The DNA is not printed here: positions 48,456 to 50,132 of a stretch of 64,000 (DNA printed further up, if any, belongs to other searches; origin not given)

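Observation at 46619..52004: Compact Tad/Flp-like pilus locus lacking secretin, prepilin peptidase and CpaE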

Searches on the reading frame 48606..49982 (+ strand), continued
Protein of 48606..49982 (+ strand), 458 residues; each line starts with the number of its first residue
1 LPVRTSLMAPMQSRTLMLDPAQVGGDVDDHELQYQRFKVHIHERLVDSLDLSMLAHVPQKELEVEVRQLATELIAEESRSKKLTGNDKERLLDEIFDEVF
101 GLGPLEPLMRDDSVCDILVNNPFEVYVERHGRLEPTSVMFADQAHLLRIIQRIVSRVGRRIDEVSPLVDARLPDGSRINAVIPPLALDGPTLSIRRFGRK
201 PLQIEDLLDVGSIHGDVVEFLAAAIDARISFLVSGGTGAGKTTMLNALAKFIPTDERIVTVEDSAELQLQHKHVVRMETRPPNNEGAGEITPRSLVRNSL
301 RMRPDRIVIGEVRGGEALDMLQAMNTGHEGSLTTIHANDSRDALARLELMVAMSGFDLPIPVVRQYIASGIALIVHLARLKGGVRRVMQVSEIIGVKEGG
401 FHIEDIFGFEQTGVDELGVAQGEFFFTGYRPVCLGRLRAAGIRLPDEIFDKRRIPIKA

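Call 71: search_protein_families(library=pfam, proteins=[L013:13440-14234:-, L013:14969-16627:-, L013:17281-18606:-, L013:18615-19652:-, L013:20222-20821:+, L013:20105-21022:-, L013:16792-17244:-, L013:14302-14703:-, L015:4604-5035:+, L013:6769-7335:+], max_evalue=0.01)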
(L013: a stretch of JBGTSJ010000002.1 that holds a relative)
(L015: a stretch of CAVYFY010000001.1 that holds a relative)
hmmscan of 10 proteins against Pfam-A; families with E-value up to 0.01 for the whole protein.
L013:13440-14234:- (264 aa): 17 families
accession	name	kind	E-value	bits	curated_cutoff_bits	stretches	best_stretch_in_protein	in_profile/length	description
PF07719.23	TPR_2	-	4.8e-20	70.4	27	2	172-204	1-33/34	Tetratricopeptide repeat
PF13428.12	TPR_14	-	2.1e-16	59.2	23.5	3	173-215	2-44/44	Tetratricopeptide repeat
PF14559.12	TPR_19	-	1e-15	58.2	25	2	96-139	13-56/68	Tetratricopeptide repeat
PF00515.34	TPR_1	-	5e-14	51.9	27.8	1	172-204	1-33/34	Tetratricopeptide repeat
PF13181.12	TPR_8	-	1.3e-13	50.4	25.7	1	172-204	1-33/34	Tetratricopeptide repeat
PF13424.12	TPR_12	-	1.7e-11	44.6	30.1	1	110-171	5-74/77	Tetratricopeptide repeat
PF13432.12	TPR_16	-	1.6e-09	38.5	32.7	1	148-204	3-63/65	Tetratricopeptide repeat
PF13431.12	TPR_17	-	3.8e-09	36.5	24.4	1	96-127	1-32/34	Tetratricopeptide repeat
PF13176.12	TPR_7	-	1.7e-08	34.4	27.9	0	176-203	3-30/36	Tetratricopeptide repeat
PF23914.1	TPR_CcmH_CycH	-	4.3e-08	33.6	42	1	61-174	38-153/158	Cytochrome c-type biogenesis protein H TPR domain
PF13414.12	TPR_11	-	3e-07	30.5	26.8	1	99-122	19-42/42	TPR repeat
PF13371.12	TPR_9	-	1.4e-06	28.7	35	0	95-140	16-61/73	Tetratricopeptide repeat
PF13374.12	TPR_10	-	1.6e-05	25.2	27.5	1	144-173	4-33/42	Tetratricopeptide repeat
PF24575.1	TPR_Slam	-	6.4e-05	23.8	35.2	0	44-75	51-82/104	Surface lipoprotein assembly modifier, N-terminal TPR repeats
PF23558.1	TPR_P4H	-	6.5e-05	23.4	27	0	106-148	40-82/91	Prolyl 4-hydroxylase peptide-substrate-binding domain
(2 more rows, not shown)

L013:14969-16627:- (552 aa): 2 families
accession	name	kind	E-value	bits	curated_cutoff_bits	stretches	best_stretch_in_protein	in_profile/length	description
PF00263.26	Secretin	-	3.5e-38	131.3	27.5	1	315-473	2-168/169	Bacterial type II and III secretion system protein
PF13629.12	T2SS-T3SS_pil_N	-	3.3e-14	52.8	23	1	78-148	3-71/72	Pilus formation protein N terminal region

L013:17281-18606:- (441 aa): 2 families
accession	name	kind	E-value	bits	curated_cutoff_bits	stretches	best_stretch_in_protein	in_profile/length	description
PF13400.11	Tad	-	1.9e-07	31.8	22.3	1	21-66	1-45/47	Putative Flp pilus-assembly TadE/G-like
PF07811.17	TadE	-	0.0012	19.3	22.9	1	21-62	1-42/43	TadE-like protein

L013:18615-19652:- (345 aa): 1 family
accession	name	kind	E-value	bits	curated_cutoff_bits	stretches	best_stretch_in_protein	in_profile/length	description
PF07811.17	TadE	-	1.9e-06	28.3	22.9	1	19-59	2-42/43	TadE-like protein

L013:20222-20821:+ (199 aa): 1 family
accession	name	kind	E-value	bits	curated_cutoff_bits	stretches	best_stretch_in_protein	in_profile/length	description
PF07811.17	TadE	-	1.8e-06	28.4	22.9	1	18-60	1-43/43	TadE-like protein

L013:20105-21022:- (305 aa): 0 families

L013:16792-17244:- (150 aa): 0 families

L013:14302-14703:- (133 aa): 0 families

L015:4604-5035:+ (144 aa): 0 families

L013:6769-7335:+ (188 aa): 1 family
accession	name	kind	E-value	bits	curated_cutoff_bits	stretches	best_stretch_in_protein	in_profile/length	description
PF04945.19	YHS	-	1.4e-07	31.8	30.3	1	124-152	16-44/47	YHS domain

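Call 89: find_homologous_proteins(query=L013:14969-16627:-, max_evalue=1e-20)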
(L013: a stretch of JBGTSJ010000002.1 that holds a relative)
Query L013:14969-16627:- (552 aa): 2265 proteins with E <= 1e-20 among 8000 candidates; the best 120 are listed.
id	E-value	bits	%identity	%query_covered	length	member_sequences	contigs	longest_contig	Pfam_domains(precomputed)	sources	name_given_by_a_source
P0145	0.0e+0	1148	99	96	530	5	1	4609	PF13629.13,PF00263.27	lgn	-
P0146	4.0e-296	1001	87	90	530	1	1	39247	PF13629.13,PF00263.27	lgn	-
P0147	6.8e-294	993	85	96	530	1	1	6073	PF13629.13,PF00263.27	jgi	jgi:pilus assembly protein CpaC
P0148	1.7e-283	959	82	96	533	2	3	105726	PF13629.13,PF00263.27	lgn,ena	-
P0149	1.2e-280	950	81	96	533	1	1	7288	PF13629.13,PF00263.27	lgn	-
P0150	7.3e-274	927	82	92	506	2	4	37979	PF13629.13,PF00263.27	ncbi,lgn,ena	-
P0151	2.2e-270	916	79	94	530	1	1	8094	PF13629.13,PF00263.27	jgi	-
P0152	3.4e-265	899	83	85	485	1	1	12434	PF13629.13,PF00263.27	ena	-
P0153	1.4e-262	890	74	96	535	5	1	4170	PF13629.13,PF00263.27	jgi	jgi:pilus assembly protein CpaC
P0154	2.6e-260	883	79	90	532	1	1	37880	PF13629.13,PF00263.27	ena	-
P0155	1.1e-259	881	76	96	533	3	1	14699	PF13629.13,PF00263.27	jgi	jgi:pilus assembly protein CpaC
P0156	1.3e-257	874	76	93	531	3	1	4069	PF13629.13,PF00263.27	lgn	-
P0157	1.6e-256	870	74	96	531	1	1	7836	PF13629.13,PF00263.27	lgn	-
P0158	1.6e-248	844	82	83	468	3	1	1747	PF13629.13,PF00263.27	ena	-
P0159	1.8e-233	794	70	93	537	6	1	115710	PF13629.13,PF00263.27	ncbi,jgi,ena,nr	ncbi:MAG TPA: pilus assembly protein N-terminal domain-containing protein [Planctomicrobium sp.]|nr:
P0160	3.6e-233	793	71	94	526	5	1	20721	PF13629.13,PF00263.27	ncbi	-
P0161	3.6e-233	793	71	93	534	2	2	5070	PF13629.13,PF00263.27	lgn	-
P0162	2.1e-231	787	69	95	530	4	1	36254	PF13629.13,PF00263.27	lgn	-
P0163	3.6e-231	787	69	93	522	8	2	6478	PF13629.13,PF00263.27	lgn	-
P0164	2.8e-230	784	70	93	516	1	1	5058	PF13629.13,PF00263.27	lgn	-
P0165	4.5e-230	783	67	96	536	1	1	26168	PF13629.13,PF00263.27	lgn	-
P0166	2.5e-229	780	69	93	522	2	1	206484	PF13629.13,PF00263.27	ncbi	-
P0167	4.4e-229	780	68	94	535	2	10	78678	PF13629.13,PF00263.27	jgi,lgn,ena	jgi:pilus assembly protein CpaC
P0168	9.2e-229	779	69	93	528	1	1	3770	PF13629.13,PF00263.27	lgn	-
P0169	1.1e-228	778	69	93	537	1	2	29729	PF13629.13,PF00263.27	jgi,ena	-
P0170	1.5e-228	778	68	93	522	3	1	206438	PF13629.13,PF00263.27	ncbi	-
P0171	2.5e-228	777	68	95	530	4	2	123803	PF13629.13,PF00263.27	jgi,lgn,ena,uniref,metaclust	uniref:Uncharacterized protein n=1 Tax=Schlesneria paludicola TaxID=360056 RepID=A0A7C4QQ77_9PLAN|me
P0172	6.1e-228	776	68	96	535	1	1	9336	PF13629.13,PF00263.27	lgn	-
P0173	7.9e-228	775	69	93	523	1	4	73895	PF13629.13,PF00263.27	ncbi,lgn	-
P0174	3.0e-227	774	68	94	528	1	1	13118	PF13629.13,PF00263.27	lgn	-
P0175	5.4e-227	773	68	96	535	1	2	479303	PF13629.13,PF00263.27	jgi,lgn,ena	-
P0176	9.7e-227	772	67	94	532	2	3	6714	PF13629.13,PF00263.27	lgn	-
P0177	1.5e-226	771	69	92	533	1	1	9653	PF13629.13,PF00263.27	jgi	jgi:pilus assembly protein CpaC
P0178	2.9e-226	770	67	94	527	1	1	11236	PF13629.13,PF00263.27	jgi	jgi:pilus assembly protein CpaC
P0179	3.3e-225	767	68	92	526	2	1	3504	PF13629.13,PF00263.27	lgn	-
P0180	8.2e-225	766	68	94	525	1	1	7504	PF13629.13,PF00263.27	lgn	-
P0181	1.3e-224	765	67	93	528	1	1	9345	PF13629.13,PF00263.27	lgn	-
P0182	3.2e-224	764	68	94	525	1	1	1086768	PF13629.13,PF00263.27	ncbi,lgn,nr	ncbi:MAG: hypothetical protein KatS3mg113_0543 [Planctomycetaceae bacterium]|nr:MAG: hypothetical pr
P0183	4.6e-224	763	68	92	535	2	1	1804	PF13629.13,PF00263.27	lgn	-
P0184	5.7e-224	763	67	96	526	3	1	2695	PF13629.13,PF00263.27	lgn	-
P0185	1.1e-223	762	70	88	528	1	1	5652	PF13629.13,PF00263.27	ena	-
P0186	2.9e-222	757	67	94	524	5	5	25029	PF13629.13,PF00263.27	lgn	-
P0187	3.4e-222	757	66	94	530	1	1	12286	PF13629.13,PF00263.27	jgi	jgi:pilus assembly protein CpaC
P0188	1.7e-221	755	70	88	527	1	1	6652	PF13629.13,PF00263.27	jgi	-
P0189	1.8e-221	754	68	93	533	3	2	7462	PF13629.13,PF00263.27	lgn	-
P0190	3.1e-221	754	68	93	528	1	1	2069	PF13629.13,PF00263.27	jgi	jgi:pilus assembly protein CpaC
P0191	1.3e-220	752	68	93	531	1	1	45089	PF13629.13,PF00263.27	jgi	-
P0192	2.7e-220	751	64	99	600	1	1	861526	PF13629.13,PF00263.27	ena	-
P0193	5.6e-219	746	67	91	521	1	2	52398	PF13629.13,PF00263.27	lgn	-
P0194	6.2e-219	746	65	95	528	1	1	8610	PF13629.13,PF00263.27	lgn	-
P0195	7.9e-219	746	66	92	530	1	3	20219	PF13629.13,PF00263.27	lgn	-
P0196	1.1e-217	742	65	94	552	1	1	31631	PF13629.13,PF00263.27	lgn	-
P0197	1.8e-217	741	66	95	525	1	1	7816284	PF13629.13,PF00263.27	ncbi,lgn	-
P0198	3.7e-217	740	68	90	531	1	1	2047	PF13629.13,PF00263.27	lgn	-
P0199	1.6e-216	738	68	90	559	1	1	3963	PF13629.13,PF00263.27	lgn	-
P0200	2.1e-216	738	67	91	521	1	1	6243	PF13629.13,PF00263.27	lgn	-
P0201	4.3e-216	737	65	95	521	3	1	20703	PF13629.13,PF00263.27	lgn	-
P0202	1.1e-215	735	67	90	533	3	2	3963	PF13629.13,PF00263.27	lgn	-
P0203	1.5e-215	735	66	91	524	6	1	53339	PF13629.13,PF00263.27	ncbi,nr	ncbi:pilus assembly protein N-terminal domain-containing protein [bacterium]|nr:pilus assembly prote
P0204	4.5e-215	733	65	92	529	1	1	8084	PF13629.13,PF00263.27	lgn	-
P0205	4.7e-215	733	67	92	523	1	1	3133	PF13629.13,PF00263.27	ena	-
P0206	5.4e-215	733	68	90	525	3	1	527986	PF13629.13,PF00263.27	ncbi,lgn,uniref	ncbi:pilus assembly protein N-terminal domain-containing protein [Thalassoglobus sp. JC818]|uniref:t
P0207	7.5e-215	733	68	89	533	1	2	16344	PF13629.13,PF00263.27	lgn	-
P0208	8.9e-215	732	61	100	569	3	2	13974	PF13629.13,PF00263.27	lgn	-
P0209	3.6e-214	730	65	95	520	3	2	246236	PF13629.13,PF00263.27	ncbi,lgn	-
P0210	6.4e-214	730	67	90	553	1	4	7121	PF13629.13,PF00263.27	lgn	-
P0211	8.9e-214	729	63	94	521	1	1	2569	PF13629.13,PF00263.27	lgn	-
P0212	9.0e-214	729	65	93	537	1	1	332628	PF13629.13,PF00263.27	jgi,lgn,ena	-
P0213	1.7e-213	728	68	88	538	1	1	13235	PF13629.13,PF00263.27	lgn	-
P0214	3.4e-213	727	66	91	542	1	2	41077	PF13629.13,PF00263.27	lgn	-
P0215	4.3e-213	727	67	89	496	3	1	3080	PF13629.13,PF00263.27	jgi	jgi:pilus assembly protein CpaC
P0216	4.8e-213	727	65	95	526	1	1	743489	PF13629.13,PF00263.27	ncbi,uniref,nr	ncbi:type II and III secretion system protein family protein [Thalassoroseus pseudoceratinae]|uniref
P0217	7.4e-213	726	66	90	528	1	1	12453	PF13629.13,PF00263.27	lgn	-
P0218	9.8e-212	722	65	92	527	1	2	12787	PF13629.13,PF00263.27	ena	-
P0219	1.1e-211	722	67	89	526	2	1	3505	PF13629.13,PF00263.27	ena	-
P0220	1.3e-211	722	62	96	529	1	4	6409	PF13629.13,PF00263.27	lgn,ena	-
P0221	1.5e-211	722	67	88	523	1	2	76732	PF13629.13,PF00263.27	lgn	-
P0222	1.6e-211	722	67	90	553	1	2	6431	PF13629.13,PF00263.27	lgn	-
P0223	1.8e-211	722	65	93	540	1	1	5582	PF13629.13,PF00263.27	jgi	jgi:pilus assembly protein CpaC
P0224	2.3e-211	721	67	88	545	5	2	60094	PF13629.13,PF00263.27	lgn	-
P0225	2.6e-211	721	65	95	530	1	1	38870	PF13629.13,PF00263.27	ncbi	-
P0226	9.4e-211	719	67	88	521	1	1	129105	PF13629.13,PF00263.27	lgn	-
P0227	1.0e-210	719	65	88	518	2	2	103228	PF13629.13,PF00263.27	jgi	-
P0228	1.6e-210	718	67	88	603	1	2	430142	PF13629.13,PF00263.27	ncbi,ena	-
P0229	1.6e-210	718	67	90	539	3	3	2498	PF13629.13,PF00263.27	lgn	-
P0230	2.6e-210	718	67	88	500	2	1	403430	PF13629.13,PF00263.27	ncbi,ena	-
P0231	3.3e-210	717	63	95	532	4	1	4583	PF13629.13,PF00263.27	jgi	-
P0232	3.4e-210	717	66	89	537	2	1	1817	PF13629.13,PF00263.27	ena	-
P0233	3.5e-210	717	63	94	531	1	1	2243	PF13629.13,PF00263.27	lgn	-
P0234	4.5e-210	717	66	88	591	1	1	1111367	PF13629.13,PF00263.27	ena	-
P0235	4.8e-210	717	65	90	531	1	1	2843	PF13629.13,PF00263.27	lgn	-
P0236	5.9e-210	717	64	94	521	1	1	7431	PF13629.13,PF00263.27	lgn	-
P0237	1.0e-209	716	64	90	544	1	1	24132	PF13629.13,PF00263.27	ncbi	-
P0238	1.1e-209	716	63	94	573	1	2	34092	PF13629.13,PF00263.27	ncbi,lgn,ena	-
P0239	1.7e-209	715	64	94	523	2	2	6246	PF13629.13,PF00263.27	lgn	-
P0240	1.8e-209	715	65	88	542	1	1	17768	PF13629.13,PF00263.27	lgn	-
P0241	1.8e-209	715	65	90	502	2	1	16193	PF13629.13,PF00263.27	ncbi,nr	ncbi:MAG: pilus assembly protein N-terminal domain-containing protein [Rhodopirellula sp.]|nr:pilus 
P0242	2.1e-209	715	64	92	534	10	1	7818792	PF13629.13,PF00263.27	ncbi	-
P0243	2.9e-209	714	66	91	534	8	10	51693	PF13629.13,PF00263.27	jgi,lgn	jgi:pilus assembly protein CpaC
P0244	4.2e-209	714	64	93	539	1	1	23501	PF13629.13,PF00263.27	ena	-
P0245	5.3e-209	713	65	91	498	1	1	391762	PF13629.13,PF00263.27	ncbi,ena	-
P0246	8.8e-209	713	63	93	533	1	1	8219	PF13629.13,PF00263.27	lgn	-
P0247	2.0e-208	711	65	90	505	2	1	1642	PF13629.13,PF00263.27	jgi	jgi:pilus assembly protein CpaC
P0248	2.8e-208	711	64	90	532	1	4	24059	PF13629.13,PF00263.27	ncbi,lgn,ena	-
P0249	2.9e-208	711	66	91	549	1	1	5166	PF13629.13,PF00263.27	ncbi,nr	ncbi:MAG: pilus assembly protein N-terminal domain-containing protein [Planctomycetaceae bacterium]|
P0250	3.6e-208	711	65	90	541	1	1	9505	PF13629.13,PF00263.27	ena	-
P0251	4.2e-208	710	65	90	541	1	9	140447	PF13629.13,PF00263.27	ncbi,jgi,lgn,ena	jgi:pilus assembly protein CpaC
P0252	4.8e-208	710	65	90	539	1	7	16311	PF13629.13,PF00263.27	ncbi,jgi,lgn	jgi:pilus assembly protein CpaC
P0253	5.0e-208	710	66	90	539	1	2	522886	PF13629.13,PF00263.27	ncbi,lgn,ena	-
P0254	6.5e-208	710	63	94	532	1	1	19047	PF13629.13,PF00263.27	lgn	-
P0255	7.6e-208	710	64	90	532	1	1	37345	PF13629.13,PF00263.27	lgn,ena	-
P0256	9.0e-208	709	61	96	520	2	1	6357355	PF13629.13,PF00263.27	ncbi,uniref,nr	ncbi:type II and III secretion system protein family protein [Thalassoglobus polymorphus]|uniref:Typ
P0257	9.4e-208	709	65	90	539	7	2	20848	PF13629.13,PF00263.27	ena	-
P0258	1.0e-207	709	63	93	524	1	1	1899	PF13629.13,PF00263.27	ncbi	-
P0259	1.2e-207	709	66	89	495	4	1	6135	PF13629.13,PF00263.27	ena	-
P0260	1.5e-207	709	66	88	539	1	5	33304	PF13629.13,PF00263.27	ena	-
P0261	1.6e-207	708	65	90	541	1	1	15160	PF13629.13,PF00263.27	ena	-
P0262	1.8e-207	708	66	88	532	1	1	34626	PF13629.13,PF00263.27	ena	-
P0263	1.9e-207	708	65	90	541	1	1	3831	PF13629.13,PF00263.27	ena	-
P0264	3.3e-207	707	60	95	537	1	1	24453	PF13629.13,PF00263.27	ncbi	ncbi:MAG: type II and III secretion system protein family protein [Planctomycetaceae bacterium]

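Call 90: find_encoding_contigs(protein=P0197, flank=10000, max_places=1)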
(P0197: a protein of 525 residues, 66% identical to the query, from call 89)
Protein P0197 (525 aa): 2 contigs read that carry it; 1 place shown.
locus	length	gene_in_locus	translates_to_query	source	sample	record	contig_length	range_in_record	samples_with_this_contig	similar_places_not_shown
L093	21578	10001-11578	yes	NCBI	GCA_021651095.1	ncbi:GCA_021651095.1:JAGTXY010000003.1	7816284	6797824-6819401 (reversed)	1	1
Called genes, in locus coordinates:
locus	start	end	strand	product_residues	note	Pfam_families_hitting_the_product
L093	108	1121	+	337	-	PF24681:Kelch_KLHDC2_KLHL20_DRC7 (weak), PF01344:Kelch_1 (faint), PF13415:Beta-prop_FBX42, PF24681:Kelch_KLHDC2_KLHL20_DRC7, PF13415:Beta-prop_FBX42, PF24981:Beta-prop_ATRN-LZTR1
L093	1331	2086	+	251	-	-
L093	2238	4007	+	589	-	PF07992:Pyr_redox_2, PF00070:Pyr_redox (weak), PF00027:cNMP_binding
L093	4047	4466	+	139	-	-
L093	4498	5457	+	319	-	PF20434:BD-FAE, PF07859:Abhydrolase_3, PF01738:DLH (faint), PF00326:Peptidase_S9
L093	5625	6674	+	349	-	PF01694:Rhomboid, PF08551:DUF1751 (weak), PF20216:DUF6576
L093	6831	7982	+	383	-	PF08534:Redoxin, PF00578:AhpC-TSA, PF00085:Thioredoxin, PF13098:Thioredoxin_2 (weak), PF13905:Thioredoxin_8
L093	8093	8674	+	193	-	PF13560:HTH_31, PF01381:HTH_3, PF12844:HTH_19, PF13443:HTH_26, PF07883:Cupin_2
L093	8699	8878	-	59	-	-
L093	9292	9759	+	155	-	-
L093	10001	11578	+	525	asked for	PF13629:T2SS-T3SS_pil_N, PF00263:Secretin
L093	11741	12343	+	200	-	-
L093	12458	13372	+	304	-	PF23241:HAT_PRP39_C (faint), PF13424:TPR_12 (faint), PF13431:TPR_17 (faint), PF14559:TPR_19 (faint), PF00515:TPR_1 (faint), PF07719:TPR_2 (faint), PF13181:TPR_8 (faint), PF13371:TPR_9 (faint), +2 more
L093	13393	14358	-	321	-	PF00482:T2SSF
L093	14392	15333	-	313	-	PF00482:T2SSF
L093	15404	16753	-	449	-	PF00437:T2SSE, PF27713:UCP018868 (weak)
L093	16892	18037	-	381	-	PF16976:RcpC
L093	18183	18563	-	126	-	-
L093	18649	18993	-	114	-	-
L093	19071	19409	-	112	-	-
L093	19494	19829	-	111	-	-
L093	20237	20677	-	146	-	-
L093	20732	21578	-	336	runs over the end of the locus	PF07963:N_methyl, PF07596:SBP_bac_10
